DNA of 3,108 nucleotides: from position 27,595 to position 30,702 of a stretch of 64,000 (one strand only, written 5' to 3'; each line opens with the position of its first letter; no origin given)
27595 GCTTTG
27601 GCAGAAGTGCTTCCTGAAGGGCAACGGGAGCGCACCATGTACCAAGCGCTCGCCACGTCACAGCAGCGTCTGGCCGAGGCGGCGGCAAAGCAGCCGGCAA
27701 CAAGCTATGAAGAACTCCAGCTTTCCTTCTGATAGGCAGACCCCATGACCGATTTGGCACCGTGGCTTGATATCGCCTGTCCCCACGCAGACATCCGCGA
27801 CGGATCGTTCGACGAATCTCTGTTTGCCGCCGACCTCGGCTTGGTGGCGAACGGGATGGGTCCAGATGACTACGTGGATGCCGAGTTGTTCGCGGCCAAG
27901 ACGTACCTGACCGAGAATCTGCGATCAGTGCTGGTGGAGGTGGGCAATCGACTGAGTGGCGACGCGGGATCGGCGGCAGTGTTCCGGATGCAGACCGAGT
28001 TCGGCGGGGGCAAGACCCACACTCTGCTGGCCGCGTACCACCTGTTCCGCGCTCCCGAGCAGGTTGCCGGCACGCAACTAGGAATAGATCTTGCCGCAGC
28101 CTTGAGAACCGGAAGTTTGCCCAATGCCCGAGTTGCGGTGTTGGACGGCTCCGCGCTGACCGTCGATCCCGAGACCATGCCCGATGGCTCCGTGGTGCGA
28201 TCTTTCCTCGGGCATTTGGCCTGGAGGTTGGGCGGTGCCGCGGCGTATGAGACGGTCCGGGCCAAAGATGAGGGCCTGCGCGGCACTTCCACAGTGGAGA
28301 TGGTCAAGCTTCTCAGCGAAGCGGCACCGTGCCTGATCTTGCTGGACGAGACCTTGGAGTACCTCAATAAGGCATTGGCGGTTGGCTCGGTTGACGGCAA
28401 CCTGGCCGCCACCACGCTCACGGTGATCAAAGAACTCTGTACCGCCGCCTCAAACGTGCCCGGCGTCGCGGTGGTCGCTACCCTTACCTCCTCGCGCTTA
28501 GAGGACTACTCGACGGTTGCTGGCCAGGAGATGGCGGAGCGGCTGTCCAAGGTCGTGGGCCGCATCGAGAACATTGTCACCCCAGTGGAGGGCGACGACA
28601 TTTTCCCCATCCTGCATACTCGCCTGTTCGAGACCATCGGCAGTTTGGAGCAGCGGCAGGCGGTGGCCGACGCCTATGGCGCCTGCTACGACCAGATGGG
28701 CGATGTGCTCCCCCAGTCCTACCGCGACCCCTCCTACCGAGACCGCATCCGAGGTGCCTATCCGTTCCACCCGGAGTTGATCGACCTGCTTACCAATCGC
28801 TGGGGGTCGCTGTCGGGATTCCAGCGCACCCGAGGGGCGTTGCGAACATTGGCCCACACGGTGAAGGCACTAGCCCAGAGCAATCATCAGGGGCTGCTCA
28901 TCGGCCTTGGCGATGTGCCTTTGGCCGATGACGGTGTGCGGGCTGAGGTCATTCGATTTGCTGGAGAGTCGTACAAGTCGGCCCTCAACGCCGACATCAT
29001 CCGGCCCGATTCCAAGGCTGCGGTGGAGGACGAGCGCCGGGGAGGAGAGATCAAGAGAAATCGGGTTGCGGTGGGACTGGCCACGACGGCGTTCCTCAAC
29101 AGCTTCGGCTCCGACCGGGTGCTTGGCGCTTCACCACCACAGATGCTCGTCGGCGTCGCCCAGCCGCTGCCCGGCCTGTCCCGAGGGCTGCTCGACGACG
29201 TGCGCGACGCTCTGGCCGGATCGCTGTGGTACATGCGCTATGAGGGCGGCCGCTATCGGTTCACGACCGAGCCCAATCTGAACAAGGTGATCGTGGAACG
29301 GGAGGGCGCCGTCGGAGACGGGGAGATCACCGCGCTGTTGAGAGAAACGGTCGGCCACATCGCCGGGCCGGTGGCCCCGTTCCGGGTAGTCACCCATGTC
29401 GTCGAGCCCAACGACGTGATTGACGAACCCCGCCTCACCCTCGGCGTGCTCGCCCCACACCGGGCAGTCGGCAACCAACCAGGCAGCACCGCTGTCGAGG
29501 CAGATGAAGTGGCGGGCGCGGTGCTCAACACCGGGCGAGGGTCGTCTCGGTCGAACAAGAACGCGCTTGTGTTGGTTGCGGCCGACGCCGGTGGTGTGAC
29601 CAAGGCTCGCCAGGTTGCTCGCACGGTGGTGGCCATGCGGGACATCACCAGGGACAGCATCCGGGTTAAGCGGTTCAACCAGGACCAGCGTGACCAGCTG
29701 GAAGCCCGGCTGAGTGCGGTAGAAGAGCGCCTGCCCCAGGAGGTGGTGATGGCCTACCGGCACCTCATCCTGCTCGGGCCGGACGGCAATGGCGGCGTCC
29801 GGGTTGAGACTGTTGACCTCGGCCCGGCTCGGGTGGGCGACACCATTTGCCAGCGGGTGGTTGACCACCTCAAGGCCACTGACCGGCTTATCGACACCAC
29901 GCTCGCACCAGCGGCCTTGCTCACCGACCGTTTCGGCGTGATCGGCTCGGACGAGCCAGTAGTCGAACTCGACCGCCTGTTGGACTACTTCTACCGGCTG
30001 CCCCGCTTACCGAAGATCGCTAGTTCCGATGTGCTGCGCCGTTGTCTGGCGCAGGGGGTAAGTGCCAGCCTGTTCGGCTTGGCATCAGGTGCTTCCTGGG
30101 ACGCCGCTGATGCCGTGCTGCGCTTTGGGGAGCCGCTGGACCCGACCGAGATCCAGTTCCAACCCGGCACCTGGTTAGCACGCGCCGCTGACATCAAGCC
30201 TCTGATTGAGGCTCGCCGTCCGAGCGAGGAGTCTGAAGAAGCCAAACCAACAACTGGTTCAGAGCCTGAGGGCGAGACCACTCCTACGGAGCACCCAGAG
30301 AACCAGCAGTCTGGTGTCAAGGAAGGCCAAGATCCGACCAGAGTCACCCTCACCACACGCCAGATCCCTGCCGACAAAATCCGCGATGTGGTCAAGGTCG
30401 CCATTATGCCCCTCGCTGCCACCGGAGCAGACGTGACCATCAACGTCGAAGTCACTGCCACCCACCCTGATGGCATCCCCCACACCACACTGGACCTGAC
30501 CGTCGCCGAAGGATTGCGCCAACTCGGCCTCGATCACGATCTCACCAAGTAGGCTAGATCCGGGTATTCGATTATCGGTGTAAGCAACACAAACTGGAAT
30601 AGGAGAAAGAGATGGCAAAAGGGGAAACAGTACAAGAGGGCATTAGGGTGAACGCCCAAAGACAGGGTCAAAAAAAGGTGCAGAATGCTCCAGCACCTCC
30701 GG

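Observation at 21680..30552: Helicase-methylase-ATPase triad: SNF2/DUF3883-nuclease, DUF1156 methylase and DUF499 ATPase as a candidate ATP-driven restriction-modification-like defence module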

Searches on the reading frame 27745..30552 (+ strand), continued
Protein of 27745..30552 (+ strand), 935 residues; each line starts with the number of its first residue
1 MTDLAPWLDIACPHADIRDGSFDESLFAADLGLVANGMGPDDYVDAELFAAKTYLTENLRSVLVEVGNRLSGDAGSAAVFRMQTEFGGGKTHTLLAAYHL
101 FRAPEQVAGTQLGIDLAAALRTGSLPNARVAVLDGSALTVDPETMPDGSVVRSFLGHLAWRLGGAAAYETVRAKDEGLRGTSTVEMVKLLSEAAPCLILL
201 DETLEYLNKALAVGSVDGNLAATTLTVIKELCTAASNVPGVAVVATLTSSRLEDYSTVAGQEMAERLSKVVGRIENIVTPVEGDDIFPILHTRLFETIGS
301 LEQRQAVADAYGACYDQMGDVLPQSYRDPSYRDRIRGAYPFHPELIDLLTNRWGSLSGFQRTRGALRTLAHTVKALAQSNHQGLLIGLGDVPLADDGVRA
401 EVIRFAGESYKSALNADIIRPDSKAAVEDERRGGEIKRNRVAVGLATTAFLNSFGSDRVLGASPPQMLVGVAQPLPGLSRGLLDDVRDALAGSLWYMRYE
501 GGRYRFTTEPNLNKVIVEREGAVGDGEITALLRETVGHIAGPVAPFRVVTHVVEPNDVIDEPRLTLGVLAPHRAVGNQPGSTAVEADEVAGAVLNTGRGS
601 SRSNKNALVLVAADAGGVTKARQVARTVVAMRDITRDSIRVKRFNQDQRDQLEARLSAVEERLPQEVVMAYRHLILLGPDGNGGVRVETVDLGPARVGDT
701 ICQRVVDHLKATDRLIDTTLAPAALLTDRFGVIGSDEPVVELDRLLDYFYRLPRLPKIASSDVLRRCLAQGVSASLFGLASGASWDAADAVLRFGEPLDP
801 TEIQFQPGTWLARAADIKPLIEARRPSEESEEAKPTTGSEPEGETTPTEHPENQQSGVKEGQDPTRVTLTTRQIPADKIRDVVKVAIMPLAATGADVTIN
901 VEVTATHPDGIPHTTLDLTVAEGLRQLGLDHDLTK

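Call 70: fold_search(model_id=the predicted structure, library=pdb)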
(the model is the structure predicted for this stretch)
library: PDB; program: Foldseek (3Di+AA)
matches with E <= 10: 119; with E <= 0.001: 3
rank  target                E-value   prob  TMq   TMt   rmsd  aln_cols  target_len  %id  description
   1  9zll_D                8.9e-05  1.00  0.31  0.48   8.8       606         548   14  Complex of N-terminal BrxC walker B, BrxB, and N-termianl PglZ from the Acinetobacter BREX system (released 2026-04-08)
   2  9zll_C                3.3e-04  1.00  0.29  0.45   9.7       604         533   13  Complex of N-terminal BrxC walker B, BrxB, and N-termianl PglZ from the Acinetobacter BREX system (released 2026-04-08)
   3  9zll_B                5.1e-04  1.00  0.29  0.47   9.8       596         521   14  Complex of N-terminal BrxC walker B, BrxB, and N-termianl PglZ from the Acinetobacter BREX system (released 2026-04-08)
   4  8btg_C                2.6e-02  0.94  0.16  0.36  15.2       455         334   10  Cryo-EM structure of the bacterial replication origin opening basal unwinding system (released 2024-02-14)
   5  9dld_A                2.8e-02  0.18  0.11  0.06  28.9       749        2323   13  CryoEM structures of yeast cytoplasmic dynein in the presence of ATP and Lis1. (released 2025-05-28)
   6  8vam_B                1.4e-01  0.69  0.19  0.36  12.1       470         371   12  Structure of the E. coli clamp loader bound to the beta clamp in a Semi-Open conformation (released 2024-03-27)
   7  8usb_E                1.4e-01  0.80  0.17  0.36  10.8       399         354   12  Non-substrate-engaged human 26S proteasome with Nub1/FAT10 bound to Rpn1 (released 2024-11-06)
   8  8btg_B                2.0e-01  0.57  0.15  0.34  17.1       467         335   10  Cryo-EM structure of the bacterial replication origin opening basal unwinding system (released 2024-02-14)
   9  9e8o_B                2.1e-01  0.84  0.17  0.33   9.4       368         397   12  Nub1/Fat10-processing human 26S proteasome bound to Txnl1 with Rpt2 at top of spiral staircase and partially unfolded  (released 2024-12-04)
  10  5mp9_I                2.5e-01  0.75  0.16  0.34  10.5       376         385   12  26S proteasome in presence of ATP (s1) (released 2017-03-08)
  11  9bv3_E                3.1e-01  0.66  0.18  0.37   8.9       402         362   12  M1B Midnolin-Proteasome (released 2025-06-11)
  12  3bos_A                3.1e-01  0.63  0.15  0.42  10.7       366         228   10  Crystal structure of a putative dna replication regulator HDA (SAMA_1916) from Shewanella amazonensis sb2b at 1.75 A r (released 2008-01-15)
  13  7mca_A                3.4e-01  0.41  0.19  0.31  15.8       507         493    9  Structure of the S. cerevisiae origin recognition complex bound to the replication initiator Cdc6 and the ARS1 origin  (released 2021-06-02)
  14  5c18_C                3.7e-01  0.63  0.16  0.20  16.2       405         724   12  p97-delta709-728 in complex with ATP-gamma-S (released 2016-01-13)
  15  8usb_B                3.9e-01  0.80  0.16  0.33   8.7       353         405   12  Non-substrate-engaged human 26S proteasome with Nub1/FAT10 bound to Rpn1 (released 2024-11-06)
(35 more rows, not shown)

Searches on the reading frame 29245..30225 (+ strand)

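Call 90: search_protein_families(library=pfam, proteins=[window:29245-30225:+], max_evalue=10)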
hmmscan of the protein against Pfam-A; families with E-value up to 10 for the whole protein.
window:29245-30225:+ (327 aa): 1 family
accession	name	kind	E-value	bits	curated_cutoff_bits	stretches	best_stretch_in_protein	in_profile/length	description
PF00156.33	Pribosyltran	-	0.025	14.3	26.3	1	103-157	25-76/158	Phosphoribosyl transferase domain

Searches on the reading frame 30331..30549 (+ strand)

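Call 90: search_protein_families(library=pfam, proteins=[window:30331-30549:+], max_evalue=10)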
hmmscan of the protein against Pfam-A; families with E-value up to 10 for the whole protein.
window:30331-30549:+ (73 aa): 1 family
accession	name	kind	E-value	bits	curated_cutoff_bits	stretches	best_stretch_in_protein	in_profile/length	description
PF24318.1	DUF7490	-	0.09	12.9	27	1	19-58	3-41/106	Domain of unknown function (DUF7490)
